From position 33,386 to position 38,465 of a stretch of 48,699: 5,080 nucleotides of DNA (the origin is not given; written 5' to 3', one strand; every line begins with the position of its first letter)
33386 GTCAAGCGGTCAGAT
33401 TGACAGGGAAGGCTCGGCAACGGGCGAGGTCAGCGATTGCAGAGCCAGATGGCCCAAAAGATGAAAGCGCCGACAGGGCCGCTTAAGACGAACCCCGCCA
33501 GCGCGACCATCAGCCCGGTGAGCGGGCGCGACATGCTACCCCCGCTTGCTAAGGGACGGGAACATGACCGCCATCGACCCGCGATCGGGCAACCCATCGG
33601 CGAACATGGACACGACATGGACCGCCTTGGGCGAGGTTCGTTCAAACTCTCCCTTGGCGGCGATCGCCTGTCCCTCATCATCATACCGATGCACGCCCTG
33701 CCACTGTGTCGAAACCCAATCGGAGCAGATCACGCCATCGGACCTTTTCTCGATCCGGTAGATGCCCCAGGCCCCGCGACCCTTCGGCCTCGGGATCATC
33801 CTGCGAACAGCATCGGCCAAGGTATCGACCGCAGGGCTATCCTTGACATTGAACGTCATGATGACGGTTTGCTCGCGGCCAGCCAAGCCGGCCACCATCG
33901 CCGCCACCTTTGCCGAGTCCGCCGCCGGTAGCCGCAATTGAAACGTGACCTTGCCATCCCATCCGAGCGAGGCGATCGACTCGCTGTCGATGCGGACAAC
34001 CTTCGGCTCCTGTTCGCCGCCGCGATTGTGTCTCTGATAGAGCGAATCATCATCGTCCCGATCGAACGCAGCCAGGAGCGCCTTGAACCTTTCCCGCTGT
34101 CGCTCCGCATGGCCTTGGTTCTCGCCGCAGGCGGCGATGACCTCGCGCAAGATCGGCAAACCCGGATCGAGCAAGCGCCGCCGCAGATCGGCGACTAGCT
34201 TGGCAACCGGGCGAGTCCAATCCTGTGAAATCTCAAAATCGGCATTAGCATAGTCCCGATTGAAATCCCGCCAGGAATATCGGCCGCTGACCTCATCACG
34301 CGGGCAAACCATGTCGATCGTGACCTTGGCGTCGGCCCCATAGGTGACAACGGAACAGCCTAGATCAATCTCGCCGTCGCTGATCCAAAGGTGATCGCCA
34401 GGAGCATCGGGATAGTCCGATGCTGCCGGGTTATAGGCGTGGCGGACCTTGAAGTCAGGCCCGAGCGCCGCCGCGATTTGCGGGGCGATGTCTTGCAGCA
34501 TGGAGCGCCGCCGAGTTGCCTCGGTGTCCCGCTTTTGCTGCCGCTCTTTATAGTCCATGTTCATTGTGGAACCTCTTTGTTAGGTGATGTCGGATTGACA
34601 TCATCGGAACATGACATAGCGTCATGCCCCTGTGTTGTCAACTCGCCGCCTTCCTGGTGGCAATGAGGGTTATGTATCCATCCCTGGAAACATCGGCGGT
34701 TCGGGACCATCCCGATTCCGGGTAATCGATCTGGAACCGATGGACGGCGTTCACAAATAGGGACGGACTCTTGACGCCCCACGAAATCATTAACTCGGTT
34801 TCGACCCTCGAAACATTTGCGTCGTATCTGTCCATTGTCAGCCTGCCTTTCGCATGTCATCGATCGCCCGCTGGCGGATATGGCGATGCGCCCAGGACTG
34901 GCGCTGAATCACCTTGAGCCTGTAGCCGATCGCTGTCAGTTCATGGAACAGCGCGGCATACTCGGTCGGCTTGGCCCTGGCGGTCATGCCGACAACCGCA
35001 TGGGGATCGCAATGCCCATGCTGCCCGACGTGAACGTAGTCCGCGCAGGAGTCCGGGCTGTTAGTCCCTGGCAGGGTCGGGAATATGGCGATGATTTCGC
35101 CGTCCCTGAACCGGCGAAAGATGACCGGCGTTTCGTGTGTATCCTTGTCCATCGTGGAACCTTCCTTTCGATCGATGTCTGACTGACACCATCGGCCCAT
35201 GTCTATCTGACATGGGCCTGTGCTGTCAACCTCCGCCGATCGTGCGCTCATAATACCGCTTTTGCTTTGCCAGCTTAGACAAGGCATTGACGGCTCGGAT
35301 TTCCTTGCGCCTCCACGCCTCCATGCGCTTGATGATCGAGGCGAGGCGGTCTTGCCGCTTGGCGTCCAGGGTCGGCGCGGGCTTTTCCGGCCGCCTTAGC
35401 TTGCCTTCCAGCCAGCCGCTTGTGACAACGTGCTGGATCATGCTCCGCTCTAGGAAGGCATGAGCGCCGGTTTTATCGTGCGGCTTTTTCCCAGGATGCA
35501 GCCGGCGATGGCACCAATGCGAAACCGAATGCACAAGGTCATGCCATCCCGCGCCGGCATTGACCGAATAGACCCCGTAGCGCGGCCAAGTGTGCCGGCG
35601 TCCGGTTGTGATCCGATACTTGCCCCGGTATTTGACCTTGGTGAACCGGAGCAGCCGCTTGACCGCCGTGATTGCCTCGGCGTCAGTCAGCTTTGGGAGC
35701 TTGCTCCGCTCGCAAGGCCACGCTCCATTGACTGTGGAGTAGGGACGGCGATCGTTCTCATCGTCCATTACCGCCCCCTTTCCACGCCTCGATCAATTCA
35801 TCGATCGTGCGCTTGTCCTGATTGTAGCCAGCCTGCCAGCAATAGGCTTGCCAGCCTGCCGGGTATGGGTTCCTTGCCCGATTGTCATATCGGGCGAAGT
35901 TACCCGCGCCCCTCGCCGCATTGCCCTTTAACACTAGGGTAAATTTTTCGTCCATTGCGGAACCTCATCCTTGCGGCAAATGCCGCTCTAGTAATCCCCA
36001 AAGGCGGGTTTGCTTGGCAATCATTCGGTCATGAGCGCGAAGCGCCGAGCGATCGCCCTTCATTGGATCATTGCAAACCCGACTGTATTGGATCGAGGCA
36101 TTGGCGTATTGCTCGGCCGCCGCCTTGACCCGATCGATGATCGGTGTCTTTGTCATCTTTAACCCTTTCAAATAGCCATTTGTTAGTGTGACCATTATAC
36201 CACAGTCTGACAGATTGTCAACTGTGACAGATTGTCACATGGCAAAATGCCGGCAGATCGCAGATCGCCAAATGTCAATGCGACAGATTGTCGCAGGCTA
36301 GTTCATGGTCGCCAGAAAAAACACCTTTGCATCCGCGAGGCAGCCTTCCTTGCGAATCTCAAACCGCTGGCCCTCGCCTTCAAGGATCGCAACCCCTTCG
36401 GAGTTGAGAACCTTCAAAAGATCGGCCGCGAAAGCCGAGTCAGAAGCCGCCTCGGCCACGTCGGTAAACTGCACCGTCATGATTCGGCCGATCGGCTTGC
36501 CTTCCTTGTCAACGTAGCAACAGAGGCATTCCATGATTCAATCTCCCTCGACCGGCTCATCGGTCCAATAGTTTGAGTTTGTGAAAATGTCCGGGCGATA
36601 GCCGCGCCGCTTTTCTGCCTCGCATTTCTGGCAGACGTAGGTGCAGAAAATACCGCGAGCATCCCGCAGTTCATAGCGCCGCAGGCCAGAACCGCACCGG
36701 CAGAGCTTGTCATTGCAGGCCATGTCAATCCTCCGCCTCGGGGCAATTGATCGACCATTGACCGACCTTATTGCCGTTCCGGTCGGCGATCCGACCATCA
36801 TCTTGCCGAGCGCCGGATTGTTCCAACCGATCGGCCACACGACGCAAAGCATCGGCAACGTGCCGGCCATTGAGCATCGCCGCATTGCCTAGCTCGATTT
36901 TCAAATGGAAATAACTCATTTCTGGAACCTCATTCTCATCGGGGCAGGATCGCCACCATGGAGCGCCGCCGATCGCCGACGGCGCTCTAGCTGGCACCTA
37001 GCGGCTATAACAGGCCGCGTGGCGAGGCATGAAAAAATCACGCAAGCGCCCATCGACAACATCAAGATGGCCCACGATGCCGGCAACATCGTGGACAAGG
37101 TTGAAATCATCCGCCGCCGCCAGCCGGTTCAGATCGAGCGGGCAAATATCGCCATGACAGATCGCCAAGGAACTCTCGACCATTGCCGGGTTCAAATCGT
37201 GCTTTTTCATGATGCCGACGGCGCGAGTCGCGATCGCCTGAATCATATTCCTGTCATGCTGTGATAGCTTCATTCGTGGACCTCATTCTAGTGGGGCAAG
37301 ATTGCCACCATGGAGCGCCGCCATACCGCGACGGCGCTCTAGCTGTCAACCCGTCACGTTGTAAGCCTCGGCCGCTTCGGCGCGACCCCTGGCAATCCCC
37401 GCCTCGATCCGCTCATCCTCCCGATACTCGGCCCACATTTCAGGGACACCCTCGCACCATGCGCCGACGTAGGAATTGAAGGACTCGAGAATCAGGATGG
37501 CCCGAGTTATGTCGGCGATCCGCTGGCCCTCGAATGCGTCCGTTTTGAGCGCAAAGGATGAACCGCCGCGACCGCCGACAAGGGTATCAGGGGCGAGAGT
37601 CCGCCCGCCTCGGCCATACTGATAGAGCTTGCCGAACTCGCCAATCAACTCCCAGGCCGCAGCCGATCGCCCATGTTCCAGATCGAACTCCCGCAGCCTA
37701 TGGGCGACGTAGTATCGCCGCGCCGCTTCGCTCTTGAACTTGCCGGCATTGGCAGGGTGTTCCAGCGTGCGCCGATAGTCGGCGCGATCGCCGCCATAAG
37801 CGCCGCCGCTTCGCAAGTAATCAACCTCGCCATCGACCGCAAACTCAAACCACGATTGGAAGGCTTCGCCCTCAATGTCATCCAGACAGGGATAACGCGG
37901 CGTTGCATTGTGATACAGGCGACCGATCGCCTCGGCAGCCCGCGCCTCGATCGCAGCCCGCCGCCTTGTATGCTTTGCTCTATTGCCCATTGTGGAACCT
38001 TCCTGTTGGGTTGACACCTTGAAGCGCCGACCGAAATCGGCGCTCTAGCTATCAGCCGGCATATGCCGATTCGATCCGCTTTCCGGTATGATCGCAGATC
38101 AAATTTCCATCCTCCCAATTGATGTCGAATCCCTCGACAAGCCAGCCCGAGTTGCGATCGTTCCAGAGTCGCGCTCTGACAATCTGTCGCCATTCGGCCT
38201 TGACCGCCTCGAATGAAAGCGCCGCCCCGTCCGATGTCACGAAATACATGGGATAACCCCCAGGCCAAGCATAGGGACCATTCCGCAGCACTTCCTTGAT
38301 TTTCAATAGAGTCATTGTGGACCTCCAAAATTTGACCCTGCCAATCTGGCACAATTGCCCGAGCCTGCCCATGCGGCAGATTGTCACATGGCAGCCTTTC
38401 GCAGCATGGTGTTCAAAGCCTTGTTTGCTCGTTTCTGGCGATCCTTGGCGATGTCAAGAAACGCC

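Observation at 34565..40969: Eleven copies of a conserved intergenic cassette separate the small early genes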

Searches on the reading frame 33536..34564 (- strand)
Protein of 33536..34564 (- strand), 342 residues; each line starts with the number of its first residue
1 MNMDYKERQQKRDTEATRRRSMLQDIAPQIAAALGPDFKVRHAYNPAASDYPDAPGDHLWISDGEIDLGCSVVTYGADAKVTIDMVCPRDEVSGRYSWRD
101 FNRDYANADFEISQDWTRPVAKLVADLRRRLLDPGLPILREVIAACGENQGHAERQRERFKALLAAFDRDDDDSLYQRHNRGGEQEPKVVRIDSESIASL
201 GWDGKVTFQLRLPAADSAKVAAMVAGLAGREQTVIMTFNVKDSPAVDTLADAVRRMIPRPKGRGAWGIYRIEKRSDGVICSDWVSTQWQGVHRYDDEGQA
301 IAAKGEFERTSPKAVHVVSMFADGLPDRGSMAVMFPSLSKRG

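Call 18: find_encoding_contigs(protein=window:33536-34564:-, flank=10000, max_places=10)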
Protein window:33536-34564:- (342 aa): 13 contigs read that carry it; 6 places shown.
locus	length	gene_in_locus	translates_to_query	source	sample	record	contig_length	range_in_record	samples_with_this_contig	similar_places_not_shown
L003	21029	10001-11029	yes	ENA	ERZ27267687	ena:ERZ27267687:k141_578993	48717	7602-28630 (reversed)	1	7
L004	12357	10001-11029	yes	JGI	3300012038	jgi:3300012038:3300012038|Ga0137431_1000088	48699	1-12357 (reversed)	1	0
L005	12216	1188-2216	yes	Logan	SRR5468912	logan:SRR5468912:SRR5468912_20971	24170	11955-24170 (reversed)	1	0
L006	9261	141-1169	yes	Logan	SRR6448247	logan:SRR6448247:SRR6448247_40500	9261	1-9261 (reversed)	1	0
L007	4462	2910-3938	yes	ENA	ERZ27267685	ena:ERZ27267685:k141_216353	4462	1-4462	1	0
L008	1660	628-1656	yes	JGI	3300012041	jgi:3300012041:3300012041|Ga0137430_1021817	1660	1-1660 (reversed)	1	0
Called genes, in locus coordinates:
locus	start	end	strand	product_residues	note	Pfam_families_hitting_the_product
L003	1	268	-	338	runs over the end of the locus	-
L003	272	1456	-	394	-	-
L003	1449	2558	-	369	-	-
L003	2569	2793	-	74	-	-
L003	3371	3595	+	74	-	-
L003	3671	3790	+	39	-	-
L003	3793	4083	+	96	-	-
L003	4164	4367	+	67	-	-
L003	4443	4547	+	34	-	-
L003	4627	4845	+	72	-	-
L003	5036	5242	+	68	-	-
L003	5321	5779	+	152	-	-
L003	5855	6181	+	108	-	-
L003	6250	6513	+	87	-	-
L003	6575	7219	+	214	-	-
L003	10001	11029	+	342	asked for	-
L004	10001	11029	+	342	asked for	-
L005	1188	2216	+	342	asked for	-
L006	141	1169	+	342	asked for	-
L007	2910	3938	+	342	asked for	-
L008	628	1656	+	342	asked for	-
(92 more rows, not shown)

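Call 19: find_related_loci(query=window:33536-34564:-, collection=viral_contigs, flank=10000)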
Query window:33536-34564:- (342 aa) in viral_contigs; peptide patterns used: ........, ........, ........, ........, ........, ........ (x = any residue, [..] = any of these).
2 stretches matched a pattern, but none encodes a relative of the query by tblastn (E <= 1e-3).

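Call 20: find_homologous_proteins(query=window:33536-34564:-)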
Query window:33536-34564:- (342 aa): 1 proteins with E <= 0.001 among 8000 candidates.
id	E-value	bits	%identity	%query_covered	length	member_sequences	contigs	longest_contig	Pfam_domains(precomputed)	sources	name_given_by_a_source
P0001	2.2e-229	778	100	100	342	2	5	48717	-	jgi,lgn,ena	-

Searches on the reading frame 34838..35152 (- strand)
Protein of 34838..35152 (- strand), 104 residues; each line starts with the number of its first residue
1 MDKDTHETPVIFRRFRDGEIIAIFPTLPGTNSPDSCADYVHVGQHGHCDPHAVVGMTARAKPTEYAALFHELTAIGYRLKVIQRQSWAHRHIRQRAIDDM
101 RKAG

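Call 22: search_protein_families(library=pfam, proteins=[window:34838-35152:-], max_evalue=0.1)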
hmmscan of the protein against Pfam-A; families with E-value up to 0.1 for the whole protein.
window:34838-35152:- (104 aa): 1 family
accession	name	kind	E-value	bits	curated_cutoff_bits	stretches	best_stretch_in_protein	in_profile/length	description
PF17660.6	BTRD1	-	0.038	14.4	23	1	62-83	12-33/50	Polyglycine hydrolase-like, structural repeat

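Call 23: search_protein_families(library=phrogs, proteins=[window:34838-35152:-], max_evalue=0.01)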
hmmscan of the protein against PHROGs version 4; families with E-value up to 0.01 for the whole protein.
window:34838-35152:- (104 aa): 0 families

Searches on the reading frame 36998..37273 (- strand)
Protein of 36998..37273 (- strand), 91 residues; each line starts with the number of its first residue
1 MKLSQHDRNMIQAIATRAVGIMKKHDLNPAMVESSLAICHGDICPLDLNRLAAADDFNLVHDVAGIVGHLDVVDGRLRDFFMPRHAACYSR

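Call 22: search_protein_families(library=pfam, proteins=[window:36998-37273:-], max_evalue=0.1)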
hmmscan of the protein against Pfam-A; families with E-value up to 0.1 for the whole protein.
window:36998-37273:- (91 aa): 1 family
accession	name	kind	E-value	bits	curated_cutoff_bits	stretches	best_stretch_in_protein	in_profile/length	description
PF21779.2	DUF6874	-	4.3e-21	75.3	27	1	7-86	2-83/84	Family of unknown function (DUF6874)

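Call 23: search_protein_families(library=phrogs, proteins=[window:36998-37273:-], max_evalue=0.01)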
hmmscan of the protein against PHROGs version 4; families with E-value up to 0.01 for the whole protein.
window:36998-37273:- (91 aa): 1 family
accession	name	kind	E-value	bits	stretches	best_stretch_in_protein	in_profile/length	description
phrog_12453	-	unknown function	1e-13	52.5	1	5-87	3-87/92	-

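Call 44: find_homologous_proteins(query=window:36998-37273:-)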
Query window:36998-37273:- (91 aa): 1 proteins with E <= 0.001 among 1 candidates.
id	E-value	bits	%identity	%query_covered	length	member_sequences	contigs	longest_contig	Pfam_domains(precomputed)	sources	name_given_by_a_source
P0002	5.0e-48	178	100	90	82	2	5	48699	PF21779.3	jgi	-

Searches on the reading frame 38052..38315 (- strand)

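Call 22: search_protein_families(library=pfam, proteins=[window:38052-38315:-], max_evalue=0.1)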
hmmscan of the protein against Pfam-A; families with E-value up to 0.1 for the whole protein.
window:38052-38315:- (87 aa): 0 families

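Call 23: search_protein_families(library=phrogs, proteins=[window:38052-38315:-], max_evalue=0.01)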
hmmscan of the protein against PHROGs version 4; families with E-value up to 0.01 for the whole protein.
window:38052-38315:- (87 aa): 2 families
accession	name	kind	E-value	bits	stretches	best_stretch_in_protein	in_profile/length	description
phrog_18452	-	DNA, RNA and nucleotide metabolism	9e-21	74.9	1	10-86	16-90/98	DNA ligase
phrog_18238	-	unknown function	3.5e-14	53.8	1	20-86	54-119/122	-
